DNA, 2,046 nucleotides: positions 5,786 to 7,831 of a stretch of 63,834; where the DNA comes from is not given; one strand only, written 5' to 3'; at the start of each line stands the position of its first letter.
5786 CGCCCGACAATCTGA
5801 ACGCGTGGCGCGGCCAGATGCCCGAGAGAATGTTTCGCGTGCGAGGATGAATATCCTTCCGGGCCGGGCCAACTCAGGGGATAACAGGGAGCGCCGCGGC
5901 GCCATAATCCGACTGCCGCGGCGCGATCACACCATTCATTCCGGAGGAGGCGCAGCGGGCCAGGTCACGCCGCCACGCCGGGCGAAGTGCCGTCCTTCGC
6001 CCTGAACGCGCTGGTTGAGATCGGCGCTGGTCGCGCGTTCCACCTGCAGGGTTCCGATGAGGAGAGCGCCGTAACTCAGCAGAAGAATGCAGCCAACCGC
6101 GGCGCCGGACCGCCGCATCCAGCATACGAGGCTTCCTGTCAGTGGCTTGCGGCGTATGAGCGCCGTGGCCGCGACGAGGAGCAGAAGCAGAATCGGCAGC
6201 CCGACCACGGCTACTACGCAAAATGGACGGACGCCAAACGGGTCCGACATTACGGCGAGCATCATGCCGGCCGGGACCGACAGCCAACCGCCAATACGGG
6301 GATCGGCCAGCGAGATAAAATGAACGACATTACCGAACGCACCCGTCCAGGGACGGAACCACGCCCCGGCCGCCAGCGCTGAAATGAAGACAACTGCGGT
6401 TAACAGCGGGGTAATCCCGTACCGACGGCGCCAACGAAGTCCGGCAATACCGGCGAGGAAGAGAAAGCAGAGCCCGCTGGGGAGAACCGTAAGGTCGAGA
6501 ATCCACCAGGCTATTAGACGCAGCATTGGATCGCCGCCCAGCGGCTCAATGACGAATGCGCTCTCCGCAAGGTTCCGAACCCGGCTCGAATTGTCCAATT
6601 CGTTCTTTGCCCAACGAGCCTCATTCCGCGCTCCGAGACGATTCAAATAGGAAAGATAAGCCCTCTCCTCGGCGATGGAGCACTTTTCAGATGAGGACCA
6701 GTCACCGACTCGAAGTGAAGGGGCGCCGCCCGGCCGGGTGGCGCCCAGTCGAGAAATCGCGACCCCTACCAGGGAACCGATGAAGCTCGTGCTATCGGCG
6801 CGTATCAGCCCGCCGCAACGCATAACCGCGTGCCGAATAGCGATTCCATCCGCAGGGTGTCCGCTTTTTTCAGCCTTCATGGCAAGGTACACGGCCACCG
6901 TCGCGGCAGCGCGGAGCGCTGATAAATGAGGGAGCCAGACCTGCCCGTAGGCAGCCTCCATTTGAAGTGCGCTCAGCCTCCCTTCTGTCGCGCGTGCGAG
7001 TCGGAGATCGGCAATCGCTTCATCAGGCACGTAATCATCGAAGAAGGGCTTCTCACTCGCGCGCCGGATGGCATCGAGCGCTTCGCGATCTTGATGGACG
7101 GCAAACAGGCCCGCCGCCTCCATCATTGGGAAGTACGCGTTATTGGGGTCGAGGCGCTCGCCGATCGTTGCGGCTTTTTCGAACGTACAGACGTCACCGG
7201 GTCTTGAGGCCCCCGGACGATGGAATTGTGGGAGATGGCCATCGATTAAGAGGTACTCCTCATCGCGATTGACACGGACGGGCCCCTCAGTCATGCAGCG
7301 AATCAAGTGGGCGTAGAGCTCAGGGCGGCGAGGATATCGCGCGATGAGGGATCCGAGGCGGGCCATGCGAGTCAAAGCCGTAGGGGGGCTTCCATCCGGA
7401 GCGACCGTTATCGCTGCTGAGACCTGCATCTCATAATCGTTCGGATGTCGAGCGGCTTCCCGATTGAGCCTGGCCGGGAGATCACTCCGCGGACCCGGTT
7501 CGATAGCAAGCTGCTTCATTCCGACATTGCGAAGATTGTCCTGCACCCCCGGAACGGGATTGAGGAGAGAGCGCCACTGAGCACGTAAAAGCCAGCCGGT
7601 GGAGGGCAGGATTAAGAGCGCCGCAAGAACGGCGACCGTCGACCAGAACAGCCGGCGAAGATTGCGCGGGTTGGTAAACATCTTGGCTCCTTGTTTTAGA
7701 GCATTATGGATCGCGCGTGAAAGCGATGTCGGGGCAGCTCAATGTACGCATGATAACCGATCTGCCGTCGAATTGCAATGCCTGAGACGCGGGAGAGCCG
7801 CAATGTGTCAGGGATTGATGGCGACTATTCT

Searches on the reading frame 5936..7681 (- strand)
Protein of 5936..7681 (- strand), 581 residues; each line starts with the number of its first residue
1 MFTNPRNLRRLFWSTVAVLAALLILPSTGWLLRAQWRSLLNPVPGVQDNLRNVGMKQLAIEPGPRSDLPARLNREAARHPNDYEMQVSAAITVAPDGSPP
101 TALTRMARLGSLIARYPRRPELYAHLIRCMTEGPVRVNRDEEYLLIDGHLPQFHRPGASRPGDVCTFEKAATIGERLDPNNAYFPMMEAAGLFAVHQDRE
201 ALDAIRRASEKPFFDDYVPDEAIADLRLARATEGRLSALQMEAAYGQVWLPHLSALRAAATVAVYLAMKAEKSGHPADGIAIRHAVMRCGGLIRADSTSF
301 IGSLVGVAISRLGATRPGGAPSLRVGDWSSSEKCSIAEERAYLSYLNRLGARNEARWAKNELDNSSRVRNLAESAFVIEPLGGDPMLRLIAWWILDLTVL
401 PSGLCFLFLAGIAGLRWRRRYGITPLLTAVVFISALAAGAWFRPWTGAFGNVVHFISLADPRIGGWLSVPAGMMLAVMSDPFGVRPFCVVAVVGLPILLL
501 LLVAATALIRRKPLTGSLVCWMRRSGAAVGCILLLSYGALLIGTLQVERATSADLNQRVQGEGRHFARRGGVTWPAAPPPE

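Call 66: search_protein_families(library=pfam, proteins=[window:5936-7681:-], max_evalue=0.00001)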
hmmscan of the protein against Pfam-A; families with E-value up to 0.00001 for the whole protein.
window:5936-7681:- (581 aa): 0 families

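Call 67: find_related_loci(query=window:5936-7681:-, collection=genome_contigs, flank=10000)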
Query window:5936-7681:- (581 aa) in genome_contigs; peptide patterns used: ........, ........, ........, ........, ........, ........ (x = any residue, [..] = any of these).
32 stretches matched a pattern; 3 encode a relative of the query (tblastn E <= 1e-3); 3 distinct loci.
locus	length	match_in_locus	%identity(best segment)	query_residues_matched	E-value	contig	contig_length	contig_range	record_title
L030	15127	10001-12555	37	18-396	5e-62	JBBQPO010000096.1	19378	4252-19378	MAG: Chthonomonadales bacterium isolate Co_metawrap_1510 Cmw_1510_k141_21596077_length_19378_cov_8.0000, whole genome sh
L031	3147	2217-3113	37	10-319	5e-45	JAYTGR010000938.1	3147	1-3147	MAG: Chthonomonadaceae bacterium isolate GFS_2368 GFS_2368_937, whole genome shotgun sequence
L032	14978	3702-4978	33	152-575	6e-22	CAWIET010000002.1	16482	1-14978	MAG: uncultured Armatimonadetes bacterium isolate MFD04580.bin.1.40 genome assembly, contig: contig_40534, whole genome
